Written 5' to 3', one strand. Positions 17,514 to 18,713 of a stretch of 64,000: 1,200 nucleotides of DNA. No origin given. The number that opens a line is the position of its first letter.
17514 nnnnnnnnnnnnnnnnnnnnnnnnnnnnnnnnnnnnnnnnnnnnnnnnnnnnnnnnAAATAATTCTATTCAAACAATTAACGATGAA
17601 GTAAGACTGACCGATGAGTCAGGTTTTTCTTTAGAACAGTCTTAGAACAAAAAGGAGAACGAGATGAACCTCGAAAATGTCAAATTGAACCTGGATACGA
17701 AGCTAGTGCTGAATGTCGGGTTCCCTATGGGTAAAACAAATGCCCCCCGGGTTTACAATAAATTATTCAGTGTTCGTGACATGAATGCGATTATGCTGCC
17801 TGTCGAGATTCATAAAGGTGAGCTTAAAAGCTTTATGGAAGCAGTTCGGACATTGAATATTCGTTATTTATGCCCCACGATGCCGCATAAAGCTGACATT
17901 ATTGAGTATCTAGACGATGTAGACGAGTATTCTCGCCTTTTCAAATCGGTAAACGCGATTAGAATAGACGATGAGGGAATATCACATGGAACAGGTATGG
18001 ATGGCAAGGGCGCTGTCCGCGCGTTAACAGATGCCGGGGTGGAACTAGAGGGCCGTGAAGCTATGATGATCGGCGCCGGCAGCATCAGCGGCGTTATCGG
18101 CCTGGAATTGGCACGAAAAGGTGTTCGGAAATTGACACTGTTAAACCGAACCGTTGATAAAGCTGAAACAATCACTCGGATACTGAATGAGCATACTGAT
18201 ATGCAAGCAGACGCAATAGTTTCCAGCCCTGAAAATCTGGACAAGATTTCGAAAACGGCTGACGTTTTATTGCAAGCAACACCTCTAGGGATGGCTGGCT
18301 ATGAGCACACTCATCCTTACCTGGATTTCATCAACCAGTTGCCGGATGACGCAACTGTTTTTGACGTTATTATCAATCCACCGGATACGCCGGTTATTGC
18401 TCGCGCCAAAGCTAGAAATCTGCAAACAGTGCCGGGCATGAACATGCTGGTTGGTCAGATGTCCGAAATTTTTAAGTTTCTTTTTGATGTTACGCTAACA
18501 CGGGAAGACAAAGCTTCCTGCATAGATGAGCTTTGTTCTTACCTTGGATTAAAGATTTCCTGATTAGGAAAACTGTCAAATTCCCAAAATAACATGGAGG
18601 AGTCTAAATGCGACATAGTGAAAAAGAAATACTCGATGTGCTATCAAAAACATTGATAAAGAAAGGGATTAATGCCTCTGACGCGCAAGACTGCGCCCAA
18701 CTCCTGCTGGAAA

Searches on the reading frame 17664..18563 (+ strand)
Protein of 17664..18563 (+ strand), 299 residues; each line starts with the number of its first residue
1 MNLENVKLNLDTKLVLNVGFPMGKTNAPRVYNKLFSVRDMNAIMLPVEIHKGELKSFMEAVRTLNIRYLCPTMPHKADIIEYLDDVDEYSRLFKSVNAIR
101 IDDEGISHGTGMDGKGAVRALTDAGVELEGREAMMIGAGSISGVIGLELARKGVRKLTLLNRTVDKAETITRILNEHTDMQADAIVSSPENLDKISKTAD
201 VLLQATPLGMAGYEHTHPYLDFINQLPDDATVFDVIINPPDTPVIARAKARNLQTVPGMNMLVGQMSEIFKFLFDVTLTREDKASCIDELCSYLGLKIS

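Call 6: search_protein_families(library=pfam, proteins=[window:17664-18563:+])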
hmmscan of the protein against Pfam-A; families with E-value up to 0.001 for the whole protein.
window:17664-18563:+ (299 aa): 3 families
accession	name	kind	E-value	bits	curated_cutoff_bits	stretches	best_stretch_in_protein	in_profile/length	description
PF08501.16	Shikimate_dh_N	-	2.4e-13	50.6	27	1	18-99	2-83/83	Shikimate dehydrogenase substrate binding domain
PF01488.26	Shikimate_DH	-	4.3e-08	33.8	24.3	1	127-206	9-83/138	Shikimate / quinate 5-dehydrogenase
PF02558.23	ApbA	-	0.00051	20.1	22.2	1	136-205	4-73/150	Ketopantoate reductase PanE/ApbA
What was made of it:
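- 17664..18563 (+): Shikimate-dehydrogenase-like gene directly upstream of copy B. It marks the B context. Pfam PF08501 and PF01488 (call 6).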

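Call 23: find_homologous_proteins(query=window:17664-18560:+, max_evalue=1e-40)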
Query window:17664-18560:+ (299 aa): 236 proteins with E <= 1e-40 among 2145 candidates; the best 120 are listed.
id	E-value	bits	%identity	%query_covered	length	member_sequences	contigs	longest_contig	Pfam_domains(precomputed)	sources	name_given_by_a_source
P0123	1.8e-193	659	100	100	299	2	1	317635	PF08501.17,PF01488.27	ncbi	-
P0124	1.7e-137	476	70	100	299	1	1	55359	PF08501.17,PF01488.27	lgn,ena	-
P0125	1.5e-135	469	69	100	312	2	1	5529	PF08501.17,PF01488.27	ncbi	-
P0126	3.3e-128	445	66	100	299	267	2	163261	PF08501.17,PF01488.27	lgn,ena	-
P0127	6.9e-128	444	65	100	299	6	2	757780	PF08501.17,PF01488.27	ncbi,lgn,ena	-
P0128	1.6e-127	443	67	99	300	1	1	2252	PF08501.17,PF03435.25,PF01488.27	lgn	-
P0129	6.6e-127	441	65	100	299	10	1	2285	PF08501.17,PF01488.27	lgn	-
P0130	7.7e-126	437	65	99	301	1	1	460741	PF08501.17,PF01488.27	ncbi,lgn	ncbi:hypothetical protein AALB39_08225 [Lachnospiraceae bacterium 54-53]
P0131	6.5e-125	434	66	100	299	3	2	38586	PF08501.17,PF01488.27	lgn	-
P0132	1.1e-124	433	65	100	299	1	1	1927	PF08501.17,PF01488.27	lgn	-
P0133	3.0e-124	432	64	100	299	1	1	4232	PF08501.17,PF01488.27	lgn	-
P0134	5.4e-124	431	64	100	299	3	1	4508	PF08501.17,PF01488.27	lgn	-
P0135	9.9e-124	430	64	99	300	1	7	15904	PF08501.17,PF03435.25,PF01488.27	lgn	-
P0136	1.1e-123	430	66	99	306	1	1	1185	PF08501.17,PF01488.27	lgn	-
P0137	1.7e-123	430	64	99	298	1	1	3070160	PF08501.17,PF01488.27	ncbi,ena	-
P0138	6.9e-123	428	65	99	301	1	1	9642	PF08501.17,PF01488.27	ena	-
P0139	9.0e-122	424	62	99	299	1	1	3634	PF08501.17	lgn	-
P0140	5.3e-121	421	64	100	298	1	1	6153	PF08501.17,PF01488.27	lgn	-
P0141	2.0e-120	420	63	100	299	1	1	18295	PF08501.17,PF01488.27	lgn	-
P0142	2.4e-120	419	63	99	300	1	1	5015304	PF08501.17,PF01488.27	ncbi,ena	-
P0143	3.9e-120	419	65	99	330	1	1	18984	PF08501.17,PF01488.27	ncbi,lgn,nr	ncbi:MAG: hypothetical protein PHH86_00575 [Sphaerochaetaceae bacterium]|nr:hypothetical protein [Sp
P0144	4.9e-120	418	63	99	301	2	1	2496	PF08501.17,PF01488.27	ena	-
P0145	1.1e-118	414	61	99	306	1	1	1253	PF08501.17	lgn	-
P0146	6.7e-118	411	62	99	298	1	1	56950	PF08501.17,PF01488.27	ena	-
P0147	8.8e-118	411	64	99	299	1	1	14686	PF08501.17,PF01488.27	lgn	-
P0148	1.8e-117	410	63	99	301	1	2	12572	PF08501.17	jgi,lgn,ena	-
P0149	1.8e-117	410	64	100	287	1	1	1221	PF08501.17,PF01488.27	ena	-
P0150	5.3e-117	408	60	100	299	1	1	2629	PF08501.17,PF01488.27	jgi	jgi:shikimate dehydrogenase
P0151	6.3e-117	408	63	99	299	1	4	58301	PF08501.17,PF01488.27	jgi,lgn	jgi:shikimate dehydrogenase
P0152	7.3e-117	408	61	100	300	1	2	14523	PF08501.17,PF01488.27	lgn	-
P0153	7.4e-117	408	61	99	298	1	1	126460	PF08501.17,PF01488.27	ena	-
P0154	1.2e-116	407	61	100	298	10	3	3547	PF08501.17,PF01488.27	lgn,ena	-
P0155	4.0e-116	405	62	98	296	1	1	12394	PF08501.17,PF01488.27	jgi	jgi:shikimate dehydrogenase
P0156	2.1e-115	403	61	100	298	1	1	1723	PF08501.17,PF01488.27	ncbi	-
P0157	5.2e-115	402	61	99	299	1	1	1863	PF08501.17,PF01488.27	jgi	jgi:shikimate dehydrogenase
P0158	8.4e-115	401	62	99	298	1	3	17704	PF08501.17,PF03435.25,PF01488.27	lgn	-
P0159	8.5e-115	401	62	99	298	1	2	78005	PF08501.17,PF03435.25,PF01488.27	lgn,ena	-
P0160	1.2e-114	401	62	99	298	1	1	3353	PF08501.17,PF03435.25,PF01488.27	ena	-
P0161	1.2e-114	401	62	99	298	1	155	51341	PF08501.17,PF03435.25,PF01488.27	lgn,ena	-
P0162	1.6e-114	400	62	99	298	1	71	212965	PF08501.17,PF03435.25,PF01488.27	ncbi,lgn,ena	-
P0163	1.6e-114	400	62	99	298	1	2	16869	PF08501.17,PF03435.25,PF01488.27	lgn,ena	-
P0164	3.1e-114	399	62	99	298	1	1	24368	PF08501.17,PF03435.25,PF01488.27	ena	-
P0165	4.1e-114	399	62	99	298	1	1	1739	PF08501.17,PF03435.25,PF01488.27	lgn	-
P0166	1.5e-113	397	62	99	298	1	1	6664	PF08501.17,PF01488.27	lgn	-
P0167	2.0e-113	397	61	98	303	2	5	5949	PF08501.17,PF01488.27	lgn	-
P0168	2.3e-113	396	59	96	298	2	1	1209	PF08501.17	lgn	-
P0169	4.0e-113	396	62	99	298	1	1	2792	PF08501.17,PF03435.25,PF01488.27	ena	-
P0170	1.4e-112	394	59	100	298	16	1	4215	PF08501.17,PF01488.27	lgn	-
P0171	2.5e-112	393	60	100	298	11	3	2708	PF08501.17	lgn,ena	-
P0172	3.1e-112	393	61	99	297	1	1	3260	PF08501.17,PF01488.27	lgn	-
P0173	3.3e-112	393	60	96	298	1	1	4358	PF08501.17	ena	-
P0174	3.5e-112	392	61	99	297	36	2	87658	PF08501.17,PF01488.27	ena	-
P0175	4.6e-112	392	60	96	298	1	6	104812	PF08501.17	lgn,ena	-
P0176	5.7e-112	392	59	96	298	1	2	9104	PF08501.17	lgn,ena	-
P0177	6.4e-112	392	60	96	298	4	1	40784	PF08501.17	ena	-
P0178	1.5e-111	390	60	99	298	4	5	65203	PF08501.17,PF03435.25,PF01488.27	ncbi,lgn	-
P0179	1.9e-111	390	60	99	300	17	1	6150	PF08501.17,PF01488.27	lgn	-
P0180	3.1e-111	389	58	99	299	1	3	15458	PF08501.17,PF03435.25,PF01488.27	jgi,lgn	jgi:shikimate dehydrogenase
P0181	4.0e-111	389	61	98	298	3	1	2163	PF08501.17,PF03435.25,PF01488.27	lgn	-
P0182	4.6e-111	389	60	99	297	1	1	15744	PF08501.17,PF03435.25,PF01488.27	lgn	-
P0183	4.9e-111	389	60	99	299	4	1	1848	PF08501.17,PF01488.27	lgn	-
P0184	7.1e-111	388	58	96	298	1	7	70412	PF08501.17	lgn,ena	-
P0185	7.2e-111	388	59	100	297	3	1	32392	PF08501.17,PF03435.25,PF01488.27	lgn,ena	-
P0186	1.2e-110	387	62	98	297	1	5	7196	PF08501.17,PF01488.27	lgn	-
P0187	1.4e-110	387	59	98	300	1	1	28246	PF08501.17,PF01488.27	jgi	-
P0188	1.8e-110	387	60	98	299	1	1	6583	PF08501.17,PF01488.27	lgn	-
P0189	2.0e-110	387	60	99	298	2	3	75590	PF08501.17,PF03435.25,PF01488.27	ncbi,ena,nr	ncbi:MAG: hypothetical protein IJJ38_00110 [Lachnospiraceae bacterium]|nr:hypothetical protein [Lach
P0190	2.5e-110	386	59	100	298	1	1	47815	PF08501.17,PF01488.27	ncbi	-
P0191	2.8e-110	386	60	99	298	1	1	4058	PF08501.17,PF03435.25,PF01488.27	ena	-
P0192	3.8e-110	386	60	99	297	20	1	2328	PF08501.17,PF01488.27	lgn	-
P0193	6.8e-110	385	59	99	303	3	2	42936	PF08501.17,PF01488.27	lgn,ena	-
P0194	1.1e-109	384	60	99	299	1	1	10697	PF08501.17,PF01488.27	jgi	jgi:shikimate dehydrogenase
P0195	4.4e-109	382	59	99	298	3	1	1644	PF08501.17,PF03435.25,PF01488.27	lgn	-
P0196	6.4e-109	382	59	99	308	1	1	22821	PF08501.17,PF03435.25,PF01488.27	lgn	-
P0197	1.4e-108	381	57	99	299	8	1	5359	PF08501.17,PF01488.27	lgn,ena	-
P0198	1.9e-108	380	58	99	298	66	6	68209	PF08501.17,PF03435.25,PF01488.27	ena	-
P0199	2.2e-108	380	57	99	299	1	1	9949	PF08501.17,PF01488.27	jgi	jgi:shikimate dehydrogenase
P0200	7.8e-108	378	60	98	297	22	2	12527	PF08501.17,PF03435.25,PF01488.27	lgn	-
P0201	8.2e-108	378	60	99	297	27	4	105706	PF08501.17,PF01488.27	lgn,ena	-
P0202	8.5e-108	378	58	99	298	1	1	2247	PF08501.17,PF03435.25,PF01488.27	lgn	-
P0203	1.1e-107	378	58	100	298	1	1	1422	PF08501.17,PF01488.27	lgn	-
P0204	1.1e-107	378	59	99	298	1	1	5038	PF08501.17,PF03435.25,PF01488.27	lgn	-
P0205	2.8e-107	376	59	99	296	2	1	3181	PF08501.17,PF03435.25,PF01488.27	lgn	-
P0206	2.9e-107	376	59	99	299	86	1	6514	PF08501.17,PF03435.25,PF01488.27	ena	-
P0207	3.3e-107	376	58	99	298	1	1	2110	PF08501.17,PF01488.27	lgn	-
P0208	4.2e-107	376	59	98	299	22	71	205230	PF08501.17,PF03435.25,PF01488.27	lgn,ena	-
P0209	4.5e-107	376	58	99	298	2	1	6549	PF08501.17,PF03435.25,PF01488.27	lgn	-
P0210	6.5e-107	375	57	99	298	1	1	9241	PF08501.17,PF03435.25,PF01488.27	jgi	jgi:shikimate dehydrogenase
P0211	7.0e-107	375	58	99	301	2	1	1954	PF08501.17,PF03435.25,PF01488.27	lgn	-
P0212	8.2e-107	375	59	99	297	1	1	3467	PF08501.17,PF03435.25,PF01488.27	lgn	-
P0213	9.3e-107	375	58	98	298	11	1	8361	PF08501.17,PF03435.25,PF01488.27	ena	-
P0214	1.2e-106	374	59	99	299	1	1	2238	PF08501.17,PF03435.25,PF01488.27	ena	-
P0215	1.3e-106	374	58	95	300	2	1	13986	PF08501.17,PF03435.25,PF01488.27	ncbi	ncbi:MAG: shikimate dehydrogenase family protein [Lachnospiraceae bacterium]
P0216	1.9e-106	374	58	99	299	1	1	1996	PF08501.17,PF03435.25,PF01488.27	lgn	-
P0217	2.0e-106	374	58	99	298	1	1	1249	PF08501.17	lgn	-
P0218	3.4e-106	373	57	100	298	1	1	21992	PF08501.17,PF01488.27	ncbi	-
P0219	4.8e-106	372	58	99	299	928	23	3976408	PF08501.17,PF03435.25,PF01488.27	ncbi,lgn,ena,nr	ncbi:MAG: hypothetical protein EP147_09450 [Subdoligranulum sp.]|nr:hypothetical protein [Subdoligra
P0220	5.2e-106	372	59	99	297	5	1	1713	PF08501.17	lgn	-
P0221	6.7e-106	372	57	99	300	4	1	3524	PF08501.17,PF01488.27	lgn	-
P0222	7.3e-106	372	57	99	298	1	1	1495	PF08501.17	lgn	-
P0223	8.6e-106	372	58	99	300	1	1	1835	PF08501.17,PF03435.25,PF01488.27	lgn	-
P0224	9.1e-106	371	58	98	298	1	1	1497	PF08501.17,PF03435.25,PF01488.27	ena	-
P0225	9.7e-106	371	58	99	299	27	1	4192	PF08501.17,PF03435.25,PF01488.27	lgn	-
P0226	1.0e-105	371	57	99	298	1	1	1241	PF08501.17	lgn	-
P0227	1.0e-105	371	58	99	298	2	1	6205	PF08501.17,PF03435.25,PF01488.27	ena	-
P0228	1.2e-105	371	57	98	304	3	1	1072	PF08501.17,PF03435.25,PF01488.27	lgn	-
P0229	1.4e-105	371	57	99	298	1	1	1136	PF08501.17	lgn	-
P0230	1.5e-105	371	58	98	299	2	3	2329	PF08501.17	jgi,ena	-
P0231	1.9e-105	370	58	98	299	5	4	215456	PF08501.17,PF03435.25,PF01488.27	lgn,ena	-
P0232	1.9e-105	370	57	99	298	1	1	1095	PF08501.17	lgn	-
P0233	2.0e-105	370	56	99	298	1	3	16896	PF08501.17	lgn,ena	-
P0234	2.1e-105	370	59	98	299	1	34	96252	PF08501.17,PF03435.25,PF01488.27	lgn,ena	-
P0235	2.5e-105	370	58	99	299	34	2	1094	PF08501.17,PF03435.25,PF01488.27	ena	-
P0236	2.7e-105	370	57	99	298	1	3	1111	PF08501.17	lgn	-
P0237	3.2e-105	370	57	99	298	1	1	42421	PF08501.17,PF01488.27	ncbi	-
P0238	3.6e-105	369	57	99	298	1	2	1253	PF08501.17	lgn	-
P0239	3.7e-105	369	57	99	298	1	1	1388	PF08501.17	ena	-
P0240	3.7e-105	369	57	99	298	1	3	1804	PF08501.17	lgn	-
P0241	5.0e-105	369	58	99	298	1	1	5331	PF08501.17,PF01488.27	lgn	-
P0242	5.1e-105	369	56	99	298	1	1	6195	PF08501.17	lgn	-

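Call 25: find_encoding_contigs(protein=P0243, flank=10000)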
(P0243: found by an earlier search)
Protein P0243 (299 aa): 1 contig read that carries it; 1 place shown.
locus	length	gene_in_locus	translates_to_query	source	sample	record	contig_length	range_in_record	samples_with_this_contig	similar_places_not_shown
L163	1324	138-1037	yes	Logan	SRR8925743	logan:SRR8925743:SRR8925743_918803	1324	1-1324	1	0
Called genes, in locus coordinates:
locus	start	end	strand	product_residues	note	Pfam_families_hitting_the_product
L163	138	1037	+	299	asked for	PF08501:Shikimate_dh_N, PF01488:Shikimate_DH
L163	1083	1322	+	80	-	?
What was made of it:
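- L163 carries copy B behind the shikimate-DH-like gene (call 25).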

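Call 26: find_encoding_contigs(protein=P0245, flank=10000)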
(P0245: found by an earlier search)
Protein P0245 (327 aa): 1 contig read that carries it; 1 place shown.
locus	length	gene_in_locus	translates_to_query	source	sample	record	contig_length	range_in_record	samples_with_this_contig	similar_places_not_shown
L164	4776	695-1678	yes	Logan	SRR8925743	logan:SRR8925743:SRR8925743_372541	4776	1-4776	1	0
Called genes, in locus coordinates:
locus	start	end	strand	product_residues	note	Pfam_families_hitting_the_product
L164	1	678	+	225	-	?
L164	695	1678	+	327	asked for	PF00389:2-Hacid_dh, PF02826:2-Hacid_dh_C, PF03446:NAD_binding_2 (weak)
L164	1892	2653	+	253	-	PF23441:SDR (weak), PF00106:adh_short, PF08659:KR, PF13561:adh_short_C2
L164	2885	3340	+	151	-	PF01047:MarR (weak), PF13404:HTH_AsnC-type, PF13412:HTH_24, PF01037:AsnC_trans_reg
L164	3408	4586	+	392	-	PF05222:AlaDh_PNT_N, PF01262:AlaDh_PNT_C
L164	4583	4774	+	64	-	?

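Call 31: search_protein_families(library=ncbifam, proteins=[window:17664-18563:+], max_evalue=0.00001)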
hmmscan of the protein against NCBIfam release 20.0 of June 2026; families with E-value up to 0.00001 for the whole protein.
window:17664-18563:+ (299 aa): 19 families
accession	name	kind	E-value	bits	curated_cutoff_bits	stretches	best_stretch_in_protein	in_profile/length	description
NF001319.0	PRK00258.3-3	equivalog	2.7e-42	144.7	252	1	12-280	6-263/279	shikimate dehydrogenase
NF001322.0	PRK00258.3-6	equivalog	2.8e-40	138.4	285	1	18-278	11-254/272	shikimate dehydrogenase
NF001313.0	PRK00258.2-1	equivalog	3.4e-38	131.8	431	1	11-272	8-271/290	shikimate dehydrogenase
NF009200.0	PRK12548.1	subfamily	1.4e-37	129.7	432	1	10-272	7-272/289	shikimate dehydrogenase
TIGR00507.1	aroE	equivalog_domain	2e-35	122.3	200.2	1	18-276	6-254/270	shikimate dehydrogenase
NF001314.0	PRK00258.2-2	equivalog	2e-33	115.7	248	1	10-268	5-264/290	shikimate dehydrogenase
NF001315.0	PRK00258.2-4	equivalog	5.6e-33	114.3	413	1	7-273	2-265/284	shikimate dehydrogenase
NF001312.0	PRK00258.1-4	equivalog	6.4e-32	111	295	1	15-276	12-266/285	shikimate dehydrogenase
NF009390.0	PRK12749.1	equivalog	3.1e-26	92.4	349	1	14-272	9-269/288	quinate/shikimate dehydrogenase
NF001311.0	PRK00258.1-3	equivalog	8.8e-26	90.7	235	1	68-272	61-254/279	shikimate dehydrogenase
NF009201.0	PRK12549.1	subfamily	1.6e-24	86.6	235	1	48-276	48-269/286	shikimate dehydrogenase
NF001310.0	PRK00258.1-2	equivalog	2.5e-24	85.9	221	1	18-272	8-257/279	shikimate dehydrogenase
NF009202.0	PRK12550.1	equivalog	9.3e-24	84.1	306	1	8-277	5-257/272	shikimate 5-dehydrogenase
TIGR01809.1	Shik-DH-AROM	equivalog_domain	3.4e-22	78.9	196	1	15-272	8-267/282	shikimate dehydrogenase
NF006802.0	PRK09310.1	equivalog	1.4e-21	76.9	598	1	13-286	216-466/477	bifunctional 3-dehydroquinate dehydratase/shikimate dehydrogenase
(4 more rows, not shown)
